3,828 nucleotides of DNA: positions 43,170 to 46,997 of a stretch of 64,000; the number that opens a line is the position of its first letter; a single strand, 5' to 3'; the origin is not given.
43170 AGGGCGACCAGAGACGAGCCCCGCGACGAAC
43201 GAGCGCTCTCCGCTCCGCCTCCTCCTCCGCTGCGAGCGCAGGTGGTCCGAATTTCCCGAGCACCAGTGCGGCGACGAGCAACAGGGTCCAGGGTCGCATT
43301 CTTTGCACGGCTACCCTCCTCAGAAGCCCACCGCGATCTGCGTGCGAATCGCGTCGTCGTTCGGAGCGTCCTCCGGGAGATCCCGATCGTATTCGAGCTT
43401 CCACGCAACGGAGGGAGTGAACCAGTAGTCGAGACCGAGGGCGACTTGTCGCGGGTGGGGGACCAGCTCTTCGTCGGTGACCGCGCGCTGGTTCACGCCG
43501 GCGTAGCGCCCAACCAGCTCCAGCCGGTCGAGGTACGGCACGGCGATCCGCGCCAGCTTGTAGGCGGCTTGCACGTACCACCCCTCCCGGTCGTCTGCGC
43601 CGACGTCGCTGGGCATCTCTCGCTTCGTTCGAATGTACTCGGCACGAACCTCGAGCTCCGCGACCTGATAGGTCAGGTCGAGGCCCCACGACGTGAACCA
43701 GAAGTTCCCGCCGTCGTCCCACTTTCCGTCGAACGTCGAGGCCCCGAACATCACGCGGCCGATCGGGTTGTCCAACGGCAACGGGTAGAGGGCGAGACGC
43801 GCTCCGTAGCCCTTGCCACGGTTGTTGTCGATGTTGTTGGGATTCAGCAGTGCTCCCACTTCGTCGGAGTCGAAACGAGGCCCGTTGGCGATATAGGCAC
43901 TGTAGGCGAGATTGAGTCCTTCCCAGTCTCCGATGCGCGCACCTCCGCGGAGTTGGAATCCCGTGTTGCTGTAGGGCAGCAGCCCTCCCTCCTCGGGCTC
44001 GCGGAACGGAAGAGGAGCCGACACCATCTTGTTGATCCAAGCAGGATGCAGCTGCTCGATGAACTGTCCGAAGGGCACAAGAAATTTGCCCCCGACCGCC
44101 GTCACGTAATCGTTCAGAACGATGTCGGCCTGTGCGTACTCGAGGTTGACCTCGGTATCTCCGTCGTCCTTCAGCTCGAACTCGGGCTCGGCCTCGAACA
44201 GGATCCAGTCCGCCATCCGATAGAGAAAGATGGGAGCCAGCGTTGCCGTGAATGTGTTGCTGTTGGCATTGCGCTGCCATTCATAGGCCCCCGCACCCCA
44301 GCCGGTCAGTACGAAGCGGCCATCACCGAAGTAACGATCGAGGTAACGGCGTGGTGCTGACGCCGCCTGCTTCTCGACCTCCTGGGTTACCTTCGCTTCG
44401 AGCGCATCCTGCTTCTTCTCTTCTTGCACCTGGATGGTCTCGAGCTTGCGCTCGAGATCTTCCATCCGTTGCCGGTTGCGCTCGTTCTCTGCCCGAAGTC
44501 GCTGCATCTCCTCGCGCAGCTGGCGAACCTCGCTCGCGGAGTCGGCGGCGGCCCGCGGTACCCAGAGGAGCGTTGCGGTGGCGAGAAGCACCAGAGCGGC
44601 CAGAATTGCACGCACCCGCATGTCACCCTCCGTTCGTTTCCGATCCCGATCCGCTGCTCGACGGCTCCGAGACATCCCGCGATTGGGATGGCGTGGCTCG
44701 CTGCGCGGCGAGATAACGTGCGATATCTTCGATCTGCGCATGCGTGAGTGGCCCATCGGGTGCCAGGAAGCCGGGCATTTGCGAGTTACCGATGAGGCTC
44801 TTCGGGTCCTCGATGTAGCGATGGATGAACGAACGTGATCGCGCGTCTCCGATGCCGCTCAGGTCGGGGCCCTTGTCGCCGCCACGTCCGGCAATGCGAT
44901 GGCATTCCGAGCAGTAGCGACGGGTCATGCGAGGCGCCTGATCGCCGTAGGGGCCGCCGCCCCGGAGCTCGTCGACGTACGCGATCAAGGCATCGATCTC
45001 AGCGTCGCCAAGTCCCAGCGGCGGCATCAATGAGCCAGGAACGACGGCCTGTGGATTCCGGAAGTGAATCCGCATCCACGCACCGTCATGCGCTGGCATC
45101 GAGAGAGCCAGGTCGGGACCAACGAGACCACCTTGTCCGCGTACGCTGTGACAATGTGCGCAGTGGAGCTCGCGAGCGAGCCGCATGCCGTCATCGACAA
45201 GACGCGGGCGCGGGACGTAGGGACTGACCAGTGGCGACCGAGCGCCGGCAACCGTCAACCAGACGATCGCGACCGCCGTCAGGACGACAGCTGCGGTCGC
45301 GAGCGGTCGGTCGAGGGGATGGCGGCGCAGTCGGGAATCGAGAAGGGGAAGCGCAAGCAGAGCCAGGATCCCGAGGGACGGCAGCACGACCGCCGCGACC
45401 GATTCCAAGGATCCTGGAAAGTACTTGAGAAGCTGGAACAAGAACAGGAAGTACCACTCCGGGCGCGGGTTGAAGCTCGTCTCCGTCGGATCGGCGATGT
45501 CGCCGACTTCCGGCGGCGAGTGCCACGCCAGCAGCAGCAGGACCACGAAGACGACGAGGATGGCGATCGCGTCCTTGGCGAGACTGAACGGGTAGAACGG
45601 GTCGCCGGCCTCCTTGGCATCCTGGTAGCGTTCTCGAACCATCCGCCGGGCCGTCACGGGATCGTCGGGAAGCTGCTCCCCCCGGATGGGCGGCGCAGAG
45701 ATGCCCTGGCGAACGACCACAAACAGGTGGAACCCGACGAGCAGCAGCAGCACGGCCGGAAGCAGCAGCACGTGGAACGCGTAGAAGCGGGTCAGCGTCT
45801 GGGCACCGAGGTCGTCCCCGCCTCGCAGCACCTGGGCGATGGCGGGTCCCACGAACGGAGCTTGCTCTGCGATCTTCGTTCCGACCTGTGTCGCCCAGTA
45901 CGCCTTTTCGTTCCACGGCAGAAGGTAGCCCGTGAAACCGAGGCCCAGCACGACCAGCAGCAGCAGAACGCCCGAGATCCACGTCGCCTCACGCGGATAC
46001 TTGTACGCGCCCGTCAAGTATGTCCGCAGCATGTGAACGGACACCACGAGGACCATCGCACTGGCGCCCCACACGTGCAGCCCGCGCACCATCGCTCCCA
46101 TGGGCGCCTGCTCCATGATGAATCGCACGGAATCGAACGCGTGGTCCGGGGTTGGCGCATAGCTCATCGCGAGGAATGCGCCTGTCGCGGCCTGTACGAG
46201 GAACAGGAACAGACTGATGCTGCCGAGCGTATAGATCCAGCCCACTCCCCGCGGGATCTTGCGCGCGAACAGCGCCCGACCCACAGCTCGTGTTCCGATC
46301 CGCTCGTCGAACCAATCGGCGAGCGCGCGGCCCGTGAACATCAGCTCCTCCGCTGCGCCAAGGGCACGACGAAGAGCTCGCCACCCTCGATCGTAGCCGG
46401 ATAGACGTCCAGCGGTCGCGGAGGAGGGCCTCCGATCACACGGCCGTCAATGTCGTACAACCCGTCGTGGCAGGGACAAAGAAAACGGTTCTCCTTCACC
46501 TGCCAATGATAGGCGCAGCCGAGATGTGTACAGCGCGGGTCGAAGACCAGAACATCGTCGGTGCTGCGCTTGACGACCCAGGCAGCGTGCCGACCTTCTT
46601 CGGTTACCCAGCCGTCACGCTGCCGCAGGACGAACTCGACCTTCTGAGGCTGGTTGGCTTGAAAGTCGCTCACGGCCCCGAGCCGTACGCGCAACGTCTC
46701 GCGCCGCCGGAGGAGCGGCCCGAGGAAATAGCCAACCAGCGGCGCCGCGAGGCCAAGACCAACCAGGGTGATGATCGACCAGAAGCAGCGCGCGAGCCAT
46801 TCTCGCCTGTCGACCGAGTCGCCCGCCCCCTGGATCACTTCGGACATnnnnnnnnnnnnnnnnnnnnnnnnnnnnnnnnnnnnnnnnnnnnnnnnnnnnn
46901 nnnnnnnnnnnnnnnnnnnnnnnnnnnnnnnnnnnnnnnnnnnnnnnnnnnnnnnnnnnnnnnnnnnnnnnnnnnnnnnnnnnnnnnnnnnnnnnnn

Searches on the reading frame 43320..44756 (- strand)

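Call 27: search_protein_families(library=pfam, proteins=[window:43320-44756:-], max_evalue=0.01)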
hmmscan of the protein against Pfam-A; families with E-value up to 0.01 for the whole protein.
window:43320-44756:- (478 aa): 4 families
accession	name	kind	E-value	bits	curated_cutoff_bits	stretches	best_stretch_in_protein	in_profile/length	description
PF13609.12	Porin_4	-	8.9e-05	22.9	27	1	312-403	214-294/310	Gram-negative porin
PF10211.14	Ax_dynein_light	-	0.0012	19.4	26.4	1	50-129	94-173/187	Axonemal dynein light chain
PF24487.1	NDC80_loop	-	0.0029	17.8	27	1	69-130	116-177/233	Kinetochore protein NDC80 loop region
PF07396.17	Porin_O_P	-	0.0034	17.1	20.9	0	350-402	220-276/370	Phosphate-selective porin O and P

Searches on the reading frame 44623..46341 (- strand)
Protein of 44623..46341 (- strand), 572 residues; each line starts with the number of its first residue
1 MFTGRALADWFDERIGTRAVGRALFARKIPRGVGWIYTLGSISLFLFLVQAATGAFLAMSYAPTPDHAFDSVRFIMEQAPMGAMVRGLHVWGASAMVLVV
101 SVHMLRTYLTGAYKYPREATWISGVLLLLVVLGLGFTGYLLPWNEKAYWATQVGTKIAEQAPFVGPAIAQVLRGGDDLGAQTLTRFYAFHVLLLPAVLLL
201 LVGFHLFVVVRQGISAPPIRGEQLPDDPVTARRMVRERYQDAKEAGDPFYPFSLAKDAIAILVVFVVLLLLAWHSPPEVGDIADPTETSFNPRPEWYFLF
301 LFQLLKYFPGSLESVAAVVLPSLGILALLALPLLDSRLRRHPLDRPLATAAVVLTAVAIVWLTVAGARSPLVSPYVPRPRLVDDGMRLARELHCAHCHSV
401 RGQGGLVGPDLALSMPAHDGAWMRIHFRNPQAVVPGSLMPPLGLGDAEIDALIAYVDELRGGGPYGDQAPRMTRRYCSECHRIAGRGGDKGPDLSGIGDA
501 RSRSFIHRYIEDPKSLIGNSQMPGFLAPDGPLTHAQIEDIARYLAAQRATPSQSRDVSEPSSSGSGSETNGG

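Call 27: search_protein_families(library=pfam, proteins=[window:44623-46341:-], max_evalue=0.01)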
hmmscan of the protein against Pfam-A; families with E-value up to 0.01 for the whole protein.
window:44623-46341:- (572 aa): 6 families
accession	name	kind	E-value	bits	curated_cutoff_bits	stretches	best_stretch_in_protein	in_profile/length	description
PF00033.24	Cytochrome_B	-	2.9e-50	171.2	27.2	1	29-212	6-188/189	Cytochrome b/b6/petB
PF13631.11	Cytochrom_B_N_2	-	1.9e-46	158.5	27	1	95-276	2-163/169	Cytochrome b(N-terminal)/b6/petB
PF00034.26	Cytochrom_C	-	8.8e-19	69.1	21.3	2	383-459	2-89/90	Cytochrome c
PF13442.11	Cytochrome_CBB3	-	3.5e-13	50.1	27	2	382-456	3-68/68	Cytochrome C oxidase, cbb3-type, subunit III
PF00032.22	Cytochrom_B_C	-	3.1e-10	40.6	20.7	1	283-370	2-86/102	Cytochrome b(C-terminal)/b6/petD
PF02433.20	FixO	-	7.7e-09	35.8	29.6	1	407-441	102-136/219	Cytochrome C oxidase, mono-heme subunit/FixO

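Call 82: find_homologous_proteins(query=window:44623-46341:-)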
Query window:44623-46341:- (572 aa): 4831 proteins with E <= 0.001 among 8000 candidates; the best 120 are listed.
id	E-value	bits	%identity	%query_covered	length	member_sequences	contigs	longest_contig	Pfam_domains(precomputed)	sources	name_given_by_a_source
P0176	0.0e+0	1266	98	100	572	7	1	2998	PF00033.25,PF00032.23,PF02433.21,PF13442.12,PF13631.12,PF00034.27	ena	-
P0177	0.0e+0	1166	90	100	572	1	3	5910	PF00033.25,PF00032.23,PF02433.21,PF13442.12,PF13631.12,PF00034.27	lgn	-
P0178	0.0e+0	1050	80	99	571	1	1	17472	PF00033.25,PF00032.23,PF02433.21,PF13442.12,PF13631.12,PF00034.27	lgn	-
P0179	0.0e+0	1036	80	99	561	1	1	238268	PF00033.25,PF00032.23,PF02433.21,PF13442.12,PF13631.12,PF00034.27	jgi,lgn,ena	-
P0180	0.0e+0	1025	78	99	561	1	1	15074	PF00033.25,PF00032.23,PF02433.21,PF13442.12,PF13631.12,PF00034.27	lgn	-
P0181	1.5e-266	904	71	98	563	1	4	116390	PF00033.25,PF00032.23,PF02433.21,PF13442.12,PF13631.12,PF00034.27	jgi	-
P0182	4.5e-266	902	71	97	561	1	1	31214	PF00033.25,PF00032.23,PF02433.21,PF13442.12,PF13631.12,PF00034.27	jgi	jgi:ubiquinol-cytochrome c reductase cytochrome b subunit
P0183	2.6e-265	900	72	95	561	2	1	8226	PF00033.25,PF00032.23,PF02433.21,PF13442.12,PF13631.12,PF00034.27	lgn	-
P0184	4.2e-265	899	72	96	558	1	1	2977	PF00033.25,PF00032.23,PF02433.21,PF13442.12,PF13631.12,PF00034.27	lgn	-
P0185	2.1e-264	897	69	100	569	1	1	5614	PF00033.25,PF00032.23,PF02433.21,PF13442.12,PF13631.12,PF00034.27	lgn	-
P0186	6.2e-261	885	70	95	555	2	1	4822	PF00033.25,PF00032.23,PF02433.21,PF13442.12,PF13631.12,PF00034.27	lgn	-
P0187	9.8e-261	885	69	95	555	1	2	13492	PF00033.25,PF00032.23,PF02433.21,PF13442.12,PF13631.12,PF00034.27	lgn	-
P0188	1.8e-260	884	71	95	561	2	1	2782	PF00033.25,PF00032.23,PF02433.21,PF13442.12,PF13631.12,PF00034.27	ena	-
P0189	4.5e-258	876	69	96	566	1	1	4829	PF00033.25,PF00032.23,PF02433.21,PF13442.12,PF13631.12,PF00034.27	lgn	-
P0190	1.9e-250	851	64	100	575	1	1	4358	PF00033.25,PF00032.23,PF02433.21,PF13442.12,PF13631.12,PF00034.27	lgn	-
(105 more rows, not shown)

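Call 83: find_encoding_contigs(protein=P0179, flank=10000, max_places=2)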
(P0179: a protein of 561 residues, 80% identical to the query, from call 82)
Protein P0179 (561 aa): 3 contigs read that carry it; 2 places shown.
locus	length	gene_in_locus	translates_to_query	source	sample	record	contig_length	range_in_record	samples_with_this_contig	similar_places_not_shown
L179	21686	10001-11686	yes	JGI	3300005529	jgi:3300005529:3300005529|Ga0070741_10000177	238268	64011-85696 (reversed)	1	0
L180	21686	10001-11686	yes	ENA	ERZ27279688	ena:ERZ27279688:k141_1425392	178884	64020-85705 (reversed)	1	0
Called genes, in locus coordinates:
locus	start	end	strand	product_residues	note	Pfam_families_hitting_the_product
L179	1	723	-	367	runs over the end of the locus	PF05598:DUF772, PF01609:DDE_Tnp_1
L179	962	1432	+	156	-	-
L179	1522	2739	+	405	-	PF02321:OEP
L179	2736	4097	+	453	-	PF25919:BSH_CusB, PF25973:BSH_CzcB, PF25869:3HB_CusB, PF25954:Beta-barrel_RND_2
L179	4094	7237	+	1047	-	PF00873:ACR_tran, PF03176:MMPL (faint)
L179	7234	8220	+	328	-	PF00483:NTP_transferase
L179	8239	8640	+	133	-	-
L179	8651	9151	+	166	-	PF01734:Patatin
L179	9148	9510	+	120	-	PF13442:Cytochrome_CBB3, PF00034:Cytochrom_C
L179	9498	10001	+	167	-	PF00355:Rieske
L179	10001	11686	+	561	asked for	PF00033:Cytochrome_B, PF13631:Cytochrom_B_N_2, PF13442:Cytochrome_CBB3 (faint), PF00032:Cytochrom_B_C, PF00034:Cytochrom_C (weak), PF02433:FixO (weak)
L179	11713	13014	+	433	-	-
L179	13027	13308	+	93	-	-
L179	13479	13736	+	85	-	-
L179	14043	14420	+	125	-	-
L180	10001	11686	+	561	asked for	PF00033:Cytochrome_B, PF13631:Cytochrom_B_N_2, PF13442:Cytochrome_CBB3 (faint), PF00032:Cytochrom_B_C, PF00034:Cytochrom_C (weak), PF02433:FixO (weak)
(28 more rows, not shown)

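Call 84: find_encoding_contigs(protein=P0178, flank=10000, max_places=2)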
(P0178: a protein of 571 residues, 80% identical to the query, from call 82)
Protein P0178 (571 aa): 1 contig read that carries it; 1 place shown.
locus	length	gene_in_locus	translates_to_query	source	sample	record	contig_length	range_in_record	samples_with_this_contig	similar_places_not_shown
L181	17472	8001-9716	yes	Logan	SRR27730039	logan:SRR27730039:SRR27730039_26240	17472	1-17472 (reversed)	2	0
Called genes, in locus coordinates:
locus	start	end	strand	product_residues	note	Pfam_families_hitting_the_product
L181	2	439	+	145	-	?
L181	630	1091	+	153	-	-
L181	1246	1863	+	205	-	PF04542:Sigma70_r2, PF08281:Sigma70_r4_2, PF04545:Sigma70_r4 (faint)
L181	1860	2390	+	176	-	-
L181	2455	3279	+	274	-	PF18306:LDcluster4, PF04945:YHS (faint)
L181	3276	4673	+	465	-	PF00753:Lactamase_B, PF12706:Lactamase_B_2, PF16661:Lactamase_B_6, PF10996:Beta-Casp, PF07521:RMMBL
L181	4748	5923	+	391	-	-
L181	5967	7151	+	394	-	PF01734:Patatin, PF04945:YHS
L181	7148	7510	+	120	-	PF13442:Cytochrome_CBB3, PF00034:Cytochrom_C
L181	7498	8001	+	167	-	PF00355:Rieske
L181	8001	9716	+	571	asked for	PF00033:Cytochrome_B, PF13631:Cytochrom_B_N_2, PF00032:Cytochrom_B_C, PF00034:Cytochrom_C, PF13442:Cytochrome_CBB3 (weak), PF02433:FixO (weak), PF00034:Cytochrom_C (weak)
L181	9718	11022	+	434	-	PF13609:Porin_4 (faint)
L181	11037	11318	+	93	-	-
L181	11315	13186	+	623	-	PF00970:FAD_binding_6, PF00175:NAD_binding_1, PF00111:Fer2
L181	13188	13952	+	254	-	-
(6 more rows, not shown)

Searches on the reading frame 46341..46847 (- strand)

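Call 27: search_protein_families(library=pfam, proteins=[window:46341-46847:-], max_evalue=0.01)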
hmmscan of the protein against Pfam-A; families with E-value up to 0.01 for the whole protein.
window:46341-46847:- (168 aa): 1 family
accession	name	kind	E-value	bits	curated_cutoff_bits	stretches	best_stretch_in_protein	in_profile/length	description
PF00355.32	Rieske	-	4.7e-11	42.9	20.3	1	56-150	5-88/88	Rieske [2Fe-2S] domain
